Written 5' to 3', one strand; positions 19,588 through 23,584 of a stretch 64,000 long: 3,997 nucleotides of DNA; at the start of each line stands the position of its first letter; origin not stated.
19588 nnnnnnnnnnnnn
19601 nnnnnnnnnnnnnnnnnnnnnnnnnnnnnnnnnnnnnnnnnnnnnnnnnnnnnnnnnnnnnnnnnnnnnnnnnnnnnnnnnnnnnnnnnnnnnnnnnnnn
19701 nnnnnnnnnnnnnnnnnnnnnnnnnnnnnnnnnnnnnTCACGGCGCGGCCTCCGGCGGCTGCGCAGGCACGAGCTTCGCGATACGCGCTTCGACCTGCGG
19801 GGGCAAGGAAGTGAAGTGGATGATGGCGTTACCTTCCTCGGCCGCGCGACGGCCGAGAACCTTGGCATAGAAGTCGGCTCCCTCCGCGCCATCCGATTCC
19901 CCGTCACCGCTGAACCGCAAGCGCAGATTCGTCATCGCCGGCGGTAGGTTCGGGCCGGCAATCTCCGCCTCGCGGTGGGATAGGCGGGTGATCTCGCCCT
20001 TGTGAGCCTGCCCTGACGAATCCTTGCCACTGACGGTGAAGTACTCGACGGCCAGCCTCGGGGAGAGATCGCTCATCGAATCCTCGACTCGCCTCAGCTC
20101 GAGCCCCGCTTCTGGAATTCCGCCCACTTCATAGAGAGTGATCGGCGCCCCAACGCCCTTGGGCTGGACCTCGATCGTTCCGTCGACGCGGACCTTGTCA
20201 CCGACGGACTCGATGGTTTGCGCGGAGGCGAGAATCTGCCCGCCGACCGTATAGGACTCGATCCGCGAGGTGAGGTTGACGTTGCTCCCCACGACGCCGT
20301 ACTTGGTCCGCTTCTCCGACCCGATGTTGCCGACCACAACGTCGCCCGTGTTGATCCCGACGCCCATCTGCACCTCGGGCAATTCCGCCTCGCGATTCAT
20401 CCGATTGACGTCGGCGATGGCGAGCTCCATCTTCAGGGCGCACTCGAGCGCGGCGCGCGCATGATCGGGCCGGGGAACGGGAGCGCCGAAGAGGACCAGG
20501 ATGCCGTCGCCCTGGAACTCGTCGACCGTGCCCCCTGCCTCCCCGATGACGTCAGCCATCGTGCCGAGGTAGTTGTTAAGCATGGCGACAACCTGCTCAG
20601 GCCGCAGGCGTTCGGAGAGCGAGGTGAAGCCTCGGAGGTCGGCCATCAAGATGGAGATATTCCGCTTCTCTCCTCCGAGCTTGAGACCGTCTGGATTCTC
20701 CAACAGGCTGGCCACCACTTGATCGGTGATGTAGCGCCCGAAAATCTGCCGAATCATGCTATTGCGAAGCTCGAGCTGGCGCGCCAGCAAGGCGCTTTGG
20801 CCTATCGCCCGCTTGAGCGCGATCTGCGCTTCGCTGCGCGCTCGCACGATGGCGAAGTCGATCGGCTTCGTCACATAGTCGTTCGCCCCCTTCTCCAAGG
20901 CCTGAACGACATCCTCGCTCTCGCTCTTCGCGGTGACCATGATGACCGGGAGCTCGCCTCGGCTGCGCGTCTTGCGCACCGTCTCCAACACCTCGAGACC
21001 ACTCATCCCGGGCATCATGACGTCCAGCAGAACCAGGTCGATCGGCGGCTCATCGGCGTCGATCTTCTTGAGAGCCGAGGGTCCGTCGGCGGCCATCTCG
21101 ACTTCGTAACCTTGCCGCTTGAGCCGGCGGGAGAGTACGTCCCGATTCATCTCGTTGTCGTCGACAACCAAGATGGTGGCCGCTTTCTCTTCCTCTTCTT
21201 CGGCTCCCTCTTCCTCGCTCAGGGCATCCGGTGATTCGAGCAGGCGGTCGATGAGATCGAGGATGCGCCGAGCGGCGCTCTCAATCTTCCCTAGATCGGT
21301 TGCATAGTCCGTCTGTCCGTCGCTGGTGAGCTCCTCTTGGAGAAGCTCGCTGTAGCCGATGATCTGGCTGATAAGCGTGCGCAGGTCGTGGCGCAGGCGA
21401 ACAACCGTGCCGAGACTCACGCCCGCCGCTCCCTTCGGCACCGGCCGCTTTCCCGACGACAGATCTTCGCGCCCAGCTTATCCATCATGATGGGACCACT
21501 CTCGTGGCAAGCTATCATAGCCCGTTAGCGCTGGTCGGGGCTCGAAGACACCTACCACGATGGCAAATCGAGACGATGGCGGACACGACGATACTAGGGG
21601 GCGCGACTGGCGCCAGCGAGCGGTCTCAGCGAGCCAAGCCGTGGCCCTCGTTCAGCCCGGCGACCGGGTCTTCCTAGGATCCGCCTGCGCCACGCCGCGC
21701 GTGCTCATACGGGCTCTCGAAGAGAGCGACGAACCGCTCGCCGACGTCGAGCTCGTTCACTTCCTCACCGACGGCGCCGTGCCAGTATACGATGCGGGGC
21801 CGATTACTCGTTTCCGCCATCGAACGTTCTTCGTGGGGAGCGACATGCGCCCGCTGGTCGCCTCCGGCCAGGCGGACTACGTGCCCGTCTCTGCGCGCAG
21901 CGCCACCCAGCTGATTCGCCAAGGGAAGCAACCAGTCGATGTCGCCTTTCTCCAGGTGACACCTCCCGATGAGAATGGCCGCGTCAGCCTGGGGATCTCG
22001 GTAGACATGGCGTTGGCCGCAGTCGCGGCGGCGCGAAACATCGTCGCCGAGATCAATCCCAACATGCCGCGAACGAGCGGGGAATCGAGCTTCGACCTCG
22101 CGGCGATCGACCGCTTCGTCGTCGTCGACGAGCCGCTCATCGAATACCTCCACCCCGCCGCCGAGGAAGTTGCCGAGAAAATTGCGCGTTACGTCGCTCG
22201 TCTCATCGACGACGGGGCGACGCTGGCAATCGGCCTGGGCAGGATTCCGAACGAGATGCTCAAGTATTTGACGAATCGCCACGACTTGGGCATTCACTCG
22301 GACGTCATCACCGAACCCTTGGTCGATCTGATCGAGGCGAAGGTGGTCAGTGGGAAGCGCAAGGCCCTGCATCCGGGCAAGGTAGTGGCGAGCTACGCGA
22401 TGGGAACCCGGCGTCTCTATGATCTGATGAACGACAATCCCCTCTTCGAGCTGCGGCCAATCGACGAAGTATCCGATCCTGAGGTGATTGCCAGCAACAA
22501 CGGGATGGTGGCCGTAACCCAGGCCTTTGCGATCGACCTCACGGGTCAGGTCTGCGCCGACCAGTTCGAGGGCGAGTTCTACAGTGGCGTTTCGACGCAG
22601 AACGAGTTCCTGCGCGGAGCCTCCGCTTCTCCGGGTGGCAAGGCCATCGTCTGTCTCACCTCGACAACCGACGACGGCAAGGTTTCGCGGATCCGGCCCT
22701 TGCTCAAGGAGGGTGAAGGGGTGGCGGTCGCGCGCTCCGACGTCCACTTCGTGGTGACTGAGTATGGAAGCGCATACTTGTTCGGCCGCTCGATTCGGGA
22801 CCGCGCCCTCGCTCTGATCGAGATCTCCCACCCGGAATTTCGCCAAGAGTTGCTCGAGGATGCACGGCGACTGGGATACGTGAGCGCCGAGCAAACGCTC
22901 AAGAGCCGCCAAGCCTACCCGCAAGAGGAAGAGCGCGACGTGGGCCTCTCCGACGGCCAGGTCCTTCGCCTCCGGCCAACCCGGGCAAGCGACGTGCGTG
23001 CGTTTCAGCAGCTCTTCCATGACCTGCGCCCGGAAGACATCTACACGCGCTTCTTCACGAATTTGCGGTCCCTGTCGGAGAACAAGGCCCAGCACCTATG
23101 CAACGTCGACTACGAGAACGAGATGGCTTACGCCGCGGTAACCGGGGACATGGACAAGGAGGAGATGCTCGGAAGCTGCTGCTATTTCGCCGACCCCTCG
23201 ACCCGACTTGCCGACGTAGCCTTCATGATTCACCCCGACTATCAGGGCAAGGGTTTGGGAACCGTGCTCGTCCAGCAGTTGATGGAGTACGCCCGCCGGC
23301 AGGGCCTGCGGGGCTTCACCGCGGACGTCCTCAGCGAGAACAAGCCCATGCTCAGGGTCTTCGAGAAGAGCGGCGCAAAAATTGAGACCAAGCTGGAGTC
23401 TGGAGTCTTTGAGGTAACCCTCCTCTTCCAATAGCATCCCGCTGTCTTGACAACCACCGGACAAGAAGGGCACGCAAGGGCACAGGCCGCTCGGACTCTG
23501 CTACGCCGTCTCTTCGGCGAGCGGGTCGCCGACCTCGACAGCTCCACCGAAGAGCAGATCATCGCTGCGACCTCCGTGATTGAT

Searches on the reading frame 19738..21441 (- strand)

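Call 25: search_protein_families(library=pfam, max_evalue=0.0001, proteins=[window:19738-21441:-])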
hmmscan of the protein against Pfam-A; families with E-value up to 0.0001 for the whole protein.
window:19738-21441:- (567 aa): 3 families
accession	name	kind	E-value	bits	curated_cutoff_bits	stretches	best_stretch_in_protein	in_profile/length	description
PF00072.30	Response_reg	-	2.3e-30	105.4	30.2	1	90-197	1-104/111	Response regulator receiver domain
PF00211.25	Guanylate_cyc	-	3.4e-26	92.4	21.9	1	259-417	6-160/183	Adenylate and Guanylate cyclase catalytic domain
PF00512.31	HisKA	-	5.8e-09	36.3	26.9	1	16-69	9-59/66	His Kinase A (phospho-acceptor) domain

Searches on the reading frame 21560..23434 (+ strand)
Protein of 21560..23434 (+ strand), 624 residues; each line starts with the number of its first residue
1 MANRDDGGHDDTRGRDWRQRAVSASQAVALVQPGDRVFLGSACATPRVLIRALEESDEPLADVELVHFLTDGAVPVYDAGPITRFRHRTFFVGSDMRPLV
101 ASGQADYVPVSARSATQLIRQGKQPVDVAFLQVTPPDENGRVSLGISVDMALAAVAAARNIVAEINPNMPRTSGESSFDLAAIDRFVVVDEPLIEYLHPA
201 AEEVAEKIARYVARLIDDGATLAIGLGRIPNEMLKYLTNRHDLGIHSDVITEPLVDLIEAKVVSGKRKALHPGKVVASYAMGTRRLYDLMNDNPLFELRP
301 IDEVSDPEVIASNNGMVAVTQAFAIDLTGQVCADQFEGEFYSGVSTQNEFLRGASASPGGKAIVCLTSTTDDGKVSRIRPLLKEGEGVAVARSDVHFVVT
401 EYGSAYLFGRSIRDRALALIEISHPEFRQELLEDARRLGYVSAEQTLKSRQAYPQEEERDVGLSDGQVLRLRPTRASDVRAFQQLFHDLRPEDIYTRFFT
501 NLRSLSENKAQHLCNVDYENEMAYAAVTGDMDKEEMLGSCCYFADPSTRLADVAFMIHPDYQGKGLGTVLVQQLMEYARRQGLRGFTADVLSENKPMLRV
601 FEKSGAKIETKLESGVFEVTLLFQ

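Call 25: search_protein_families(library=pfam, max_evalue=0.0001, proteins=[window:21560-23434:+])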
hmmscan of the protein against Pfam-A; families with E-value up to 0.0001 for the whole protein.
window:21560-23434:+ (624 aa): 6 families
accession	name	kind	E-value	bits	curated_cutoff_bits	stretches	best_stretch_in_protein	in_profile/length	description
PF13336.12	AcetylCoA_hyd_C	-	3.3e-55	186.7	23.7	1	282-435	1-154/154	Acetyl-CoA hydrolase/transferase C-terminal domain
PF02550.21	AcetylCoA_hydro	-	3.6e-21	76.5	24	1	20-191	14-190/198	Acetyl-CoA hydrolase/transferase N-terminal domain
PF13302.13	Acetyltransf_3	-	3.7e-15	57.3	25.4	1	469-607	2-138/138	Acetyltransferase (GNAT) domain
PF00583.31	Acetyltransf_1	-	5.1e-14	53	20.7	1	518-605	27-115/116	Acetyltransferase (GNAT) family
PF13508.13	Acetyltransf_7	-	6.2e-07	30.1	27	1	534-603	12-79/84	Acetyltransferase (GNAT) domain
PF00455.28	DeoRC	-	1.6e-05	25.3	31.8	0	206-245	7-46/160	DeoR C terminal sensor domain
